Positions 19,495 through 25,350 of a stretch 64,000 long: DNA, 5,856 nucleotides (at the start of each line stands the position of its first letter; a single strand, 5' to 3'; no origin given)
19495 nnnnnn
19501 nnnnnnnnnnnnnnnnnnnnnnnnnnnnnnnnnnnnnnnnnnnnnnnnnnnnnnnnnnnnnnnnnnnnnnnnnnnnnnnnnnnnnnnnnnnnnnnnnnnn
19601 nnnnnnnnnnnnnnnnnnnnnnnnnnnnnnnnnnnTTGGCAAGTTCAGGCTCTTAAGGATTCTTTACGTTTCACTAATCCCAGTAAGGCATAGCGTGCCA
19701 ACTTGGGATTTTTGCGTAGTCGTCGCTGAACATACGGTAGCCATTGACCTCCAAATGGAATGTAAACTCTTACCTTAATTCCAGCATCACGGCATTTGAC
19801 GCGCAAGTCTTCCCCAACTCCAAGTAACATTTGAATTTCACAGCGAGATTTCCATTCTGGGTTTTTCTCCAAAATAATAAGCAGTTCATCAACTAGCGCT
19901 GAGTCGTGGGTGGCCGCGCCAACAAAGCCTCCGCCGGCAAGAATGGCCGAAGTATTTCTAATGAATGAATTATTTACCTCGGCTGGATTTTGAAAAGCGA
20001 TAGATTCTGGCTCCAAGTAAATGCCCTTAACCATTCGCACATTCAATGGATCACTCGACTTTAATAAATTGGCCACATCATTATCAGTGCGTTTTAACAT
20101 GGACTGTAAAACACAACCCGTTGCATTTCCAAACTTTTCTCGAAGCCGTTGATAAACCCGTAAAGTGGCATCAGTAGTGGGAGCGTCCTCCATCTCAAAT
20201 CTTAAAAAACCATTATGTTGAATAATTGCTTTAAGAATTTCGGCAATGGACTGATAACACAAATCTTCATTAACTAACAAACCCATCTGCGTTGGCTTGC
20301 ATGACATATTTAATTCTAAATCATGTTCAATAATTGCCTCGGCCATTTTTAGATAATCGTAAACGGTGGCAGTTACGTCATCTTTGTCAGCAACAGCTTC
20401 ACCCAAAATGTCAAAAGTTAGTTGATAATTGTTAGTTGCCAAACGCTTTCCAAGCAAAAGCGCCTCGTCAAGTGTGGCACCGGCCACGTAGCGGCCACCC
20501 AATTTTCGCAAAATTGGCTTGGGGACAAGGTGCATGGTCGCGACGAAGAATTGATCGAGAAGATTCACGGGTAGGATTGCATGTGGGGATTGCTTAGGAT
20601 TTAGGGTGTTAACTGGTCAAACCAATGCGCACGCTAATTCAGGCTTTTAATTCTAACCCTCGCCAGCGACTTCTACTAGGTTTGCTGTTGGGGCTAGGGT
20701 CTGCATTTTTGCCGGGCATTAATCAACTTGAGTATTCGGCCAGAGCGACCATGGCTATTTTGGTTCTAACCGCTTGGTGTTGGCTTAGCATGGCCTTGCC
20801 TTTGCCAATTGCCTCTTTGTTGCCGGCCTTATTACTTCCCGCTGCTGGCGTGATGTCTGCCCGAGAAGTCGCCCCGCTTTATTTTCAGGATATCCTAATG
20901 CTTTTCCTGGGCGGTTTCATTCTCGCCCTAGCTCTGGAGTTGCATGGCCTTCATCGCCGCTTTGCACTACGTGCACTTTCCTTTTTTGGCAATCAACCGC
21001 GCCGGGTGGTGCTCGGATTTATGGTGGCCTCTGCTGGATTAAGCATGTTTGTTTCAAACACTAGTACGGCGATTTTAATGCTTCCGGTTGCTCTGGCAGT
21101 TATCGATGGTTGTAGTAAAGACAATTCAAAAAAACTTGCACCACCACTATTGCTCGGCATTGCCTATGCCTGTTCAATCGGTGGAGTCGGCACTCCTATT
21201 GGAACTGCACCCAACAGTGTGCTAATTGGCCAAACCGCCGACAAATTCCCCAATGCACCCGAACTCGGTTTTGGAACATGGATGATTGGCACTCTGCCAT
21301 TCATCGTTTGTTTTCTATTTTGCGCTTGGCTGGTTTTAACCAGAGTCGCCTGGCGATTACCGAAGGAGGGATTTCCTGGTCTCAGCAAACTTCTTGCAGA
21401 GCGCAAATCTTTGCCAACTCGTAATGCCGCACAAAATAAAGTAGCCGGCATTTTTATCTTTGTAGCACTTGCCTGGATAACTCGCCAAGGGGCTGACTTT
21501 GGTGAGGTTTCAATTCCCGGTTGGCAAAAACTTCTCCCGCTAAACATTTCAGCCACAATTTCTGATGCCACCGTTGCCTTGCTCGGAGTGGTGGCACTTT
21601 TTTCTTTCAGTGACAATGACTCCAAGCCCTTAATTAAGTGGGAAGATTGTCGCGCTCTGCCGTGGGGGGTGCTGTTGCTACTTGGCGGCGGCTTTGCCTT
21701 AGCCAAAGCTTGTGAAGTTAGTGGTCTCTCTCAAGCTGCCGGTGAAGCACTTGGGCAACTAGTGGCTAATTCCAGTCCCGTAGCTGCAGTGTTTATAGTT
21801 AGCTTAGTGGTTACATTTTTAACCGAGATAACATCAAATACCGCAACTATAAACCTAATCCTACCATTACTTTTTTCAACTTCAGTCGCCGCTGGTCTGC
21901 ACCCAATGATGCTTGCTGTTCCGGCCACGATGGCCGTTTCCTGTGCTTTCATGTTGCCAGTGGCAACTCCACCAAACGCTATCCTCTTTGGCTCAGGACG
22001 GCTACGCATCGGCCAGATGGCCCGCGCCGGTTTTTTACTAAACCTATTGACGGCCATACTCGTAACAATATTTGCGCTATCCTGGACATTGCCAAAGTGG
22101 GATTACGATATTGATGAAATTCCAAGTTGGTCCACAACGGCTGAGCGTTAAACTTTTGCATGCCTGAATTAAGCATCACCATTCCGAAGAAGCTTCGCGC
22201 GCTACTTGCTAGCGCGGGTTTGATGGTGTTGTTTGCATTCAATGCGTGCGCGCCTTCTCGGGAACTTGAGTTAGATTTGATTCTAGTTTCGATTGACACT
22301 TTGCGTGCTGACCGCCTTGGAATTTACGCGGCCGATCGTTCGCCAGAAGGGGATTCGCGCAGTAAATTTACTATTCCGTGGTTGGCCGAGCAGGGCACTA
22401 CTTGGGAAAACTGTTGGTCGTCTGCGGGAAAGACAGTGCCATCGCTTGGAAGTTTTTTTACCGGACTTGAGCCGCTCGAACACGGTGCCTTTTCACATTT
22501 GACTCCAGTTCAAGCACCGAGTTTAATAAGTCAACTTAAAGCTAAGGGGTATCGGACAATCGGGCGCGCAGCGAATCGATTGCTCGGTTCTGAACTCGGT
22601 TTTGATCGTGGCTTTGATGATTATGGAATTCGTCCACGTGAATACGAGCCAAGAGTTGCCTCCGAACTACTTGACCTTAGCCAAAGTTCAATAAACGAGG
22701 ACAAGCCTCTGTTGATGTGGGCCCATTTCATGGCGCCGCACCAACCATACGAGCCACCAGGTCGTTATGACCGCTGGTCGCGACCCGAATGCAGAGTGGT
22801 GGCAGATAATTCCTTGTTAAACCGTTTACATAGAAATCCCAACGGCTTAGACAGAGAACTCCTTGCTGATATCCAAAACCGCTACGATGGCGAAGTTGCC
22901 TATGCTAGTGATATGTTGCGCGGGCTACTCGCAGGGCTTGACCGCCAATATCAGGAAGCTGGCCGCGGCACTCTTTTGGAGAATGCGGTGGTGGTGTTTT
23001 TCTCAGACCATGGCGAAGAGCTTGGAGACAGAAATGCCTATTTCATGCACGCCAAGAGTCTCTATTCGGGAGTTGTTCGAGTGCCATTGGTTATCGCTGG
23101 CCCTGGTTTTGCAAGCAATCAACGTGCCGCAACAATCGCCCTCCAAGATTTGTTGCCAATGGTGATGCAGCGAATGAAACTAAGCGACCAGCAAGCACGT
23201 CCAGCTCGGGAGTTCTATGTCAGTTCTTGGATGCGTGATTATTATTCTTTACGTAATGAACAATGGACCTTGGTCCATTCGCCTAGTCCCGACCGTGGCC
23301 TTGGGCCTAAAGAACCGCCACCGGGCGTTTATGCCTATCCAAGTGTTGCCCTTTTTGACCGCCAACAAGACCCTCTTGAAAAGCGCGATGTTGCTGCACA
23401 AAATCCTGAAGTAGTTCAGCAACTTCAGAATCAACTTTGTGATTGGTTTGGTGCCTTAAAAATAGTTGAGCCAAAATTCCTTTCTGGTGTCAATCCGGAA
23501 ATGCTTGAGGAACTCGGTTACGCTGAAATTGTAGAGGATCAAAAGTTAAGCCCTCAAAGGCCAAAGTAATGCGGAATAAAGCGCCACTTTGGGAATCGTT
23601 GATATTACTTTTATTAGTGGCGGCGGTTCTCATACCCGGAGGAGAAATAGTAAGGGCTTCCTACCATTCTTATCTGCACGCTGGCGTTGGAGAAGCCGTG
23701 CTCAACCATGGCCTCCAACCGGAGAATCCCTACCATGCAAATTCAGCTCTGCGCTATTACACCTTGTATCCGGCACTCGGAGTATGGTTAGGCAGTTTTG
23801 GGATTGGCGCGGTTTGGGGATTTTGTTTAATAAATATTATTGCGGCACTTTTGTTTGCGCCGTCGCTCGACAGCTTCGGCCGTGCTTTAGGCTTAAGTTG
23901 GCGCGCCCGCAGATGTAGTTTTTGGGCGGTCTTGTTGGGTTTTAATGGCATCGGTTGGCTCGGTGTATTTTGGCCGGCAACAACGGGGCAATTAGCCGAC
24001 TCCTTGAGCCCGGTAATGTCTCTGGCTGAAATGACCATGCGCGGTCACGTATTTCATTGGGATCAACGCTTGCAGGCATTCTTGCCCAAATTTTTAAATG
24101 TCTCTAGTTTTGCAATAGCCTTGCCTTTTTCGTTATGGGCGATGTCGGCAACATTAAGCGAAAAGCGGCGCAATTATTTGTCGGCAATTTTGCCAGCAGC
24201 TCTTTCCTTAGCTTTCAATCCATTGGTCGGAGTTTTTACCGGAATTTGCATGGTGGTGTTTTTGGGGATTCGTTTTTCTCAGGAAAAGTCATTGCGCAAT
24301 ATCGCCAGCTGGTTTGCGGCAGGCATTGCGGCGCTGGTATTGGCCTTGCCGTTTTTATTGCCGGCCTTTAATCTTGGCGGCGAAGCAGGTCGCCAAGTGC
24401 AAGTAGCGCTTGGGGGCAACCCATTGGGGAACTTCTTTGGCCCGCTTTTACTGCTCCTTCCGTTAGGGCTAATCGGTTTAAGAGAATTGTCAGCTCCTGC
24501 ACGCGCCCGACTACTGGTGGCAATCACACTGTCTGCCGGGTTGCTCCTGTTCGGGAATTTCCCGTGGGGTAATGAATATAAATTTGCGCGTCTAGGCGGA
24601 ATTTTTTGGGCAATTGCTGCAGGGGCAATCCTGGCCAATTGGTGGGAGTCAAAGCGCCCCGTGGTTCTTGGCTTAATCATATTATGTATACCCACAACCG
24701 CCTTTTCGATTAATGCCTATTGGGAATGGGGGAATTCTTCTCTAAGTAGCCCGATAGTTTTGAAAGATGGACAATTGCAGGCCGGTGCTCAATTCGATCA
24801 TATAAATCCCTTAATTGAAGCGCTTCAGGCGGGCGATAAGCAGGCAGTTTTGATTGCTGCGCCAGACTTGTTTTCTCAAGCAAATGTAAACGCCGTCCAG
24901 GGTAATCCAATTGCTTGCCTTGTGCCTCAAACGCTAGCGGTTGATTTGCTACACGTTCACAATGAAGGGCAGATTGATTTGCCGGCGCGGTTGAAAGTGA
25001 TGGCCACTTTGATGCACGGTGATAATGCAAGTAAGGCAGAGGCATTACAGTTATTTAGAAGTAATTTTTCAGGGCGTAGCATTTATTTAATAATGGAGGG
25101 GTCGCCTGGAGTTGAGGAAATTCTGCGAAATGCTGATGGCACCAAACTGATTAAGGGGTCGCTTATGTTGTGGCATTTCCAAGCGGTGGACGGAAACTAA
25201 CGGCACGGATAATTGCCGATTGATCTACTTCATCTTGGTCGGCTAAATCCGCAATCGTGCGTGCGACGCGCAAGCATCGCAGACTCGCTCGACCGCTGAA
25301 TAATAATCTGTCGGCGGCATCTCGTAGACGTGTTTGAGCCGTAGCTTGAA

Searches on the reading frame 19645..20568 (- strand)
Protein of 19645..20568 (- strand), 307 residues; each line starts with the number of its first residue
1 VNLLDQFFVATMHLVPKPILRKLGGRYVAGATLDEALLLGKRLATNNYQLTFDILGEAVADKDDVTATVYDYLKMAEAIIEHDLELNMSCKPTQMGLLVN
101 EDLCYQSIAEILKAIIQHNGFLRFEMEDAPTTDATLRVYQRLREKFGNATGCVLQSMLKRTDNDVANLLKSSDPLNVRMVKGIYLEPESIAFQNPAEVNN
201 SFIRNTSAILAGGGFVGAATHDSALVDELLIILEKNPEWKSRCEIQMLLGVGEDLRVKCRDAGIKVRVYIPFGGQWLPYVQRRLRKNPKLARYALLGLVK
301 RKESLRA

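Call 28: search_protein_families(library=pfam, proteins=[window:19645-20568:-], max_evalue=0.001)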
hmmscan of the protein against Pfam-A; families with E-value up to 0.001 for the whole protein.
window:19645-20568:- (307 aa): 1 family
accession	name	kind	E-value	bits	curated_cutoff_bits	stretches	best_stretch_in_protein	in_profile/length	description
PF01619.24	Pro_dh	-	6.4e-26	92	27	1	41-287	6-269/278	Proline dehydrogenase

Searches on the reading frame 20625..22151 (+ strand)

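Call 28: search_protein_families(library=pfam, proteins=[window:20625-22151:+], max_evalue=0.001)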
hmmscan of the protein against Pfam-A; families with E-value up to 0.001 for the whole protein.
window:20625-22151:+ (508 aa): 2 families
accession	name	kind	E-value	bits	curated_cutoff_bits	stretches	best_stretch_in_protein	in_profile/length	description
PF00939.25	Na_sulph_symp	-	8.7e-60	203.5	27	1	16-487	7-465/472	Sodium:sulfate symporter transmembrane region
PF03600.22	CitMHS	-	1.6e-49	169.3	31.9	1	52-432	7-333/336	Citrate transporter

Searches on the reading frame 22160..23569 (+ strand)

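Call 33: search_protein_families(library=pfam, proteins=[window:22160-23569:+], max_evalue=0.001)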
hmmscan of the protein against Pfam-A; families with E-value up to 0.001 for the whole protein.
window:22160-23569:+ (469 aa): 1 family
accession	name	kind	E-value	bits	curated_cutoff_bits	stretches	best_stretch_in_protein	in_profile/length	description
PF00884.28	Sulfatase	-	1.5e-30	107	25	1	40-339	3-299/301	Sulfatase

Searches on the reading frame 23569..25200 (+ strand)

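Call 33: search_protein_families(library=pfam, proteins=[window:23569-25200:+], max_evalue=0.001)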
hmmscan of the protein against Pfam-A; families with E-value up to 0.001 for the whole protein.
window:23569-25200:+ (543 aa): 0 families

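Call 69: search_protein_families(library=pfam, proteins=[window:23569-25200:+], max_evalue=0.01)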
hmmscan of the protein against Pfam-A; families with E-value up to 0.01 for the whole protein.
window:23569-25200:+ (543 aa): 1 family
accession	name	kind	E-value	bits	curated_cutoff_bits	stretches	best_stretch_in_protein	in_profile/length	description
PF20538.3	DUF6753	-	0.0017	18.3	27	0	194-239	101-148/217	Family of unknown function (DUF6753)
